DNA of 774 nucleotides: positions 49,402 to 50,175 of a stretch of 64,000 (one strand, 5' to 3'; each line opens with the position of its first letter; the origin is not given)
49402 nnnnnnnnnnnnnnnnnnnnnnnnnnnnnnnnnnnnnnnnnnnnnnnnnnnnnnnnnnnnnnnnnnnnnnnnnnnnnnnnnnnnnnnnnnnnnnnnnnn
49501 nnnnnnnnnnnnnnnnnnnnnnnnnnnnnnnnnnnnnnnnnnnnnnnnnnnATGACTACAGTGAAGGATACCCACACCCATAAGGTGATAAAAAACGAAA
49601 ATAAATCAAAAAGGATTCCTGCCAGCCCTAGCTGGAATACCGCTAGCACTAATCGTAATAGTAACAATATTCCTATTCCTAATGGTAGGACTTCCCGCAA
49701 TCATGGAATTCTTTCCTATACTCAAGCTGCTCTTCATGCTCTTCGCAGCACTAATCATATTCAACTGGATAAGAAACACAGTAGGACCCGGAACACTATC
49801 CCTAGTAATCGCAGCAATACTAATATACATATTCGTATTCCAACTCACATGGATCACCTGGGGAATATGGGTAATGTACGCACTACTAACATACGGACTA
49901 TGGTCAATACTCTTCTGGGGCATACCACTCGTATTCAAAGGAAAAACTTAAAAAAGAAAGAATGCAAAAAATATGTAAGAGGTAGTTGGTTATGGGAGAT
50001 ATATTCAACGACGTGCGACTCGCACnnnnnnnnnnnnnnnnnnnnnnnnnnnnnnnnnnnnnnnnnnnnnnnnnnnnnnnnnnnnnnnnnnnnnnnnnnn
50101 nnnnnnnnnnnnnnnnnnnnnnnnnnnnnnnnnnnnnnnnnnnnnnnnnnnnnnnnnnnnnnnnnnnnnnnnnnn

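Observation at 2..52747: Fifty-kilobase cell-surface supercluster combining three type-IV-filament motors with giant exoproteins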

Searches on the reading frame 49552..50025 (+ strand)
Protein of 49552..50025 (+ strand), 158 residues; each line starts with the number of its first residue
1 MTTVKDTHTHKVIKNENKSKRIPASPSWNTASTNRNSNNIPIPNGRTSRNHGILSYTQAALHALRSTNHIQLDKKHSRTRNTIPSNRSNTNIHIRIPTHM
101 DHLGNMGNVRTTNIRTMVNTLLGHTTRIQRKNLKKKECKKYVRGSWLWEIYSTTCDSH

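Call 6: search_protein_families(library=pfam, proteins=[window:49552-50025:+], max_evalue=0.01)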
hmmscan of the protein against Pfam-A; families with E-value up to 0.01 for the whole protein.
window:49552-50025:+ (158 aa): 0 families
